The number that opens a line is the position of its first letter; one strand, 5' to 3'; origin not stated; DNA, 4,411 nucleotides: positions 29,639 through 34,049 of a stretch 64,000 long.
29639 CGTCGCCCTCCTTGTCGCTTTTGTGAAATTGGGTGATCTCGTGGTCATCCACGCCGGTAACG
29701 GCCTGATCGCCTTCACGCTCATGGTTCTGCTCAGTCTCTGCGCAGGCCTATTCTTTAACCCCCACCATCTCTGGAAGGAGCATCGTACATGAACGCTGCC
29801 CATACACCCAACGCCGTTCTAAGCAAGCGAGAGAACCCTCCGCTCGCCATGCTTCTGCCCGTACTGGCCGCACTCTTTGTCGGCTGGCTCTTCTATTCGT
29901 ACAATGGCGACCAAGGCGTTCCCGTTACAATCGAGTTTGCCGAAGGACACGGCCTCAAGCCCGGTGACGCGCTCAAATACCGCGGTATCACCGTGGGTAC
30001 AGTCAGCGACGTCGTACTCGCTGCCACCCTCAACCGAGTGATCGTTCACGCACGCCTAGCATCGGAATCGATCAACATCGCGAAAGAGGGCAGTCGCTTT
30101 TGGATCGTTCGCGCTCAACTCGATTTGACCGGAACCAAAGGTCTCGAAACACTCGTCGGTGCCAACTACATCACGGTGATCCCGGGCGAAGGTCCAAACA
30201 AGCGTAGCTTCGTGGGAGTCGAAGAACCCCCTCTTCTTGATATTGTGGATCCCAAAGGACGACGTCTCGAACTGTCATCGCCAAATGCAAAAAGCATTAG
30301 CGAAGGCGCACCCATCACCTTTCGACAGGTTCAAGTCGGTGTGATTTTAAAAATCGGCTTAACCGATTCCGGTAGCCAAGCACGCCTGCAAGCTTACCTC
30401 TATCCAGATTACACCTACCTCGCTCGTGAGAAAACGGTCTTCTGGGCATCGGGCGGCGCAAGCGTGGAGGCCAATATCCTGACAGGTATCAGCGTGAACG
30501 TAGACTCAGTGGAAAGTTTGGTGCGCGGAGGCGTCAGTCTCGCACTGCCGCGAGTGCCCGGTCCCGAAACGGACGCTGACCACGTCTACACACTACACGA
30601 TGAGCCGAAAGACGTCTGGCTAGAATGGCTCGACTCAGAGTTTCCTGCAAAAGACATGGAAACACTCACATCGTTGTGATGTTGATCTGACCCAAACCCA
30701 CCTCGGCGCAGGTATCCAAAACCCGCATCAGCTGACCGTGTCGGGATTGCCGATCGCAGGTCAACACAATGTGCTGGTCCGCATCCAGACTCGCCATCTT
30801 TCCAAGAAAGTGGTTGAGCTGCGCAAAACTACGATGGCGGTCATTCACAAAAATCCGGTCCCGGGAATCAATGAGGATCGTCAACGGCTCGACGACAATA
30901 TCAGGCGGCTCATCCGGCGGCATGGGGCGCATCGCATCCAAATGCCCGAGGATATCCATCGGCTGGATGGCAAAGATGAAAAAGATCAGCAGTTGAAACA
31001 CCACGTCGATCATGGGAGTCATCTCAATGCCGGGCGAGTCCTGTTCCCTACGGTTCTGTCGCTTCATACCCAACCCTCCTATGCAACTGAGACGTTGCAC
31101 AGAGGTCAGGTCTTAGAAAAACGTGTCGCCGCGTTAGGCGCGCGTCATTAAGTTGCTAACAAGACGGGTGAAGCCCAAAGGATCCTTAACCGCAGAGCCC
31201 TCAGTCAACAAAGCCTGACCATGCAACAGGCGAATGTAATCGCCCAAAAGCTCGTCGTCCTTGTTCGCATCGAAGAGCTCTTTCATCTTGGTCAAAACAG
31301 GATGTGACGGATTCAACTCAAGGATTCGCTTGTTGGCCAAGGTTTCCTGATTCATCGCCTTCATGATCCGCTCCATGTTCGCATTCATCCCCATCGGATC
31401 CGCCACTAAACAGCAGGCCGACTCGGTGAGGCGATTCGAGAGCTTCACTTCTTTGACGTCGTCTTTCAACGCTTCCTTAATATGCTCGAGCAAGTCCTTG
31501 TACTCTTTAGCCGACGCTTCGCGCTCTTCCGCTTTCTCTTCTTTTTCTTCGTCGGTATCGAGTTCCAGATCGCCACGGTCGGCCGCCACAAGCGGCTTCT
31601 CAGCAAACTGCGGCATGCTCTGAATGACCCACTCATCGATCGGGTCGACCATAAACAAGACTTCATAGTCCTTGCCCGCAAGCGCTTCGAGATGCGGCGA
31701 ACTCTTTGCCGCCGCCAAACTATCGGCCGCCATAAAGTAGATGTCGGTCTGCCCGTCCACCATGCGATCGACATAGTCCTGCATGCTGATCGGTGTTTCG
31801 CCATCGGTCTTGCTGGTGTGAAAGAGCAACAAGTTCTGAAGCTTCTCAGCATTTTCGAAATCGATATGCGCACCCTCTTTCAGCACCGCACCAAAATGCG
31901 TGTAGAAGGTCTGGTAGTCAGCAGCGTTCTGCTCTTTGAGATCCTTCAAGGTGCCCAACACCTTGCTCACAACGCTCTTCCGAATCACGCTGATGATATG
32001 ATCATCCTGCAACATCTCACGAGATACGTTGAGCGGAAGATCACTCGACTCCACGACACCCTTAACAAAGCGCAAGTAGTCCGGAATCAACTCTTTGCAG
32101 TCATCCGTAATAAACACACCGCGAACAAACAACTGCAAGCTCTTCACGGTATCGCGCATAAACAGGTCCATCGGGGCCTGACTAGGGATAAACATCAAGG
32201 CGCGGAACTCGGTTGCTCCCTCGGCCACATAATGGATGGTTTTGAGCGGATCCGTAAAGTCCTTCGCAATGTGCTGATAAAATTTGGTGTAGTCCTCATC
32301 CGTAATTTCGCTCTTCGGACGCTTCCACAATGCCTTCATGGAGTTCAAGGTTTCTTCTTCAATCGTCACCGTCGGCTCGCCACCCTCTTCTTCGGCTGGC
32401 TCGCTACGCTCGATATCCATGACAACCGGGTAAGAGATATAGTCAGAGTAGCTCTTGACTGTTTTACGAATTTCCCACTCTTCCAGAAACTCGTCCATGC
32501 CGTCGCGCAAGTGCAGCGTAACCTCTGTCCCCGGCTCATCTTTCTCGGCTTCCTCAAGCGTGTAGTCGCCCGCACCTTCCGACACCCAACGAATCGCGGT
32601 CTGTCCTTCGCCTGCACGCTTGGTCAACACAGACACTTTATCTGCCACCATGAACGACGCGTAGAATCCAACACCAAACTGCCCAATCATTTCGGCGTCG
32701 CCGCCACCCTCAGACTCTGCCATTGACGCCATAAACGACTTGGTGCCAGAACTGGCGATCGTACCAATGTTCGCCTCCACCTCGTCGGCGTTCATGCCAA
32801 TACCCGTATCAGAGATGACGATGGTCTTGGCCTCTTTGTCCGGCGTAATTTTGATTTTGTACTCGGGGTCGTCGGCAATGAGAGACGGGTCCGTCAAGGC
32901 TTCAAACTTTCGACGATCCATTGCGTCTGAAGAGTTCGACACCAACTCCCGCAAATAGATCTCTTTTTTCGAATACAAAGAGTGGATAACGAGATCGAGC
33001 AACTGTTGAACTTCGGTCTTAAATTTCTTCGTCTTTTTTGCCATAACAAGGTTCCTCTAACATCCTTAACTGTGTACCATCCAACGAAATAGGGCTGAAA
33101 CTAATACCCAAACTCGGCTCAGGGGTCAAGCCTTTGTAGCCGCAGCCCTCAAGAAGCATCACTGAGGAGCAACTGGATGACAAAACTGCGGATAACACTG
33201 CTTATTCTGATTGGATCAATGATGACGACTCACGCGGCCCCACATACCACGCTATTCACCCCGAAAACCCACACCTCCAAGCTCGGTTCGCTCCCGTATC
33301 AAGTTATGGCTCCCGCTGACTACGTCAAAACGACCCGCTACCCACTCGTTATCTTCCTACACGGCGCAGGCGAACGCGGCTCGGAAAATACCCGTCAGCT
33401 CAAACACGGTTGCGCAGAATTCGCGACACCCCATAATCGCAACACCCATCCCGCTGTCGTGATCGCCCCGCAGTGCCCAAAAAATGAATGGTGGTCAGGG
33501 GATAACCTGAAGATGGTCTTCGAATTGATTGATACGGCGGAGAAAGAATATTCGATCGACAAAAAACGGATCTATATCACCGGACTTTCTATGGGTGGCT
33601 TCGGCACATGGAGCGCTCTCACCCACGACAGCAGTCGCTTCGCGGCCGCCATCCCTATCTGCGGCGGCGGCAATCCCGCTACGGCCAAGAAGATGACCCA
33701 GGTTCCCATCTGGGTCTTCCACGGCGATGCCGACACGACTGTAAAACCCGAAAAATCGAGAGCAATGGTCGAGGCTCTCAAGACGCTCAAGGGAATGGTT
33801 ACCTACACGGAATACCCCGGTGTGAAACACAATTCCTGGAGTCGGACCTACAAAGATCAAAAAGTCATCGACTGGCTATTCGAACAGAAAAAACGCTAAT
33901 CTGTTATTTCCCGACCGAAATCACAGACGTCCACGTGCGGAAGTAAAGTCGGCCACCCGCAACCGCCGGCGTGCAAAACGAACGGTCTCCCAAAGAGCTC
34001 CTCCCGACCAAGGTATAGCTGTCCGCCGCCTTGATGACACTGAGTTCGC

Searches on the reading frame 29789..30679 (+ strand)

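Call 32: search_protein_families(library=pfam, proteins=[window:29789-30679:+], max_evalue=0.001)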
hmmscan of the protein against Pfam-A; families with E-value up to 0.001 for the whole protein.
window:29789-30679:+ (296 aa): 1 family
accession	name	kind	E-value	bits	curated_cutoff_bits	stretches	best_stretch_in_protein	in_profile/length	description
PF02470.25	MlaD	-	1.7e-25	89.5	25.1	2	43-133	2-81/81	MlaD protein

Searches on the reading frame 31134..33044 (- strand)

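Call 32: search_protein_families(library=pfam, proteins=[window:31134-33044:-], max_evalue=0.001)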
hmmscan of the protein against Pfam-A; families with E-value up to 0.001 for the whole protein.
window:31134-33044:- (636 aa): 3 families
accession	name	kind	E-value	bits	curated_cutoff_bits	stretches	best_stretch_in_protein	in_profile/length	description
PF00183.23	HSP90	-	2.2e-141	472.8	24.4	1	226-634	75-487/518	Hsp90 protein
PF13589.12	HATPase_c_3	-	8.4e-12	45.7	25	1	30-148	6-99/137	Histidine kinase-, DNA gyrase B-, and HSP90-like ATPase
PF02518.31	HATPase_c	-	1.4e-05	26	26.4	1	31-180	10-108/111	Histidine kinase-, DNA gyrase B-, and HSP90-like ATPase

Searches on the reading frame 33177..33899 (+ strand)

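Call 32: search_protein_families(library=pfam, proteins=[window:33177-33899:+], max_evalue=0.001)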
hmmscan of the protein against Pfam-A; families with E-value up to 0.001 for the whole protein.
window:33177-33899:+ (240 aa): 7 families
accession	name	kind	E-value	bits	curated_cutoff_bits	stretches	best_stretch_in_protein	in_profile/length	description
PF00326.27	Peptidase_S9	-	1.1e-12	48.4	22.6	2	114-162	48-96/213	Prolyl oligopeptidase family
PF02230.22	Abhydrolase_2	-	3e-12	47.3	23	1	109-226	85-207/217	Phospholipase/Carboxylesterase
PF12146.15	Hydrolase_4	-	5.1e-09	36.2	27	1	172-219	188-233/239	Serine aminopeptidase, S33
PF01738.24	DLH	-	5.5e-09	36.4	21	1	115-219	82-187/217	Dienelactone hydrolase family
PF20434.5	BD-FAE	-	3.3e-08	33.7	26.8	0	169-201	183-215/215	BD-FAE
PF00756.26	Esterase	-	2.6e-06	27.9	22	1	41-175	10-154/251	Putative esterase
PF12740.14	PETase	-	0.00022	21.1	28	1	124-196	119-188/263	PET hydrolase-like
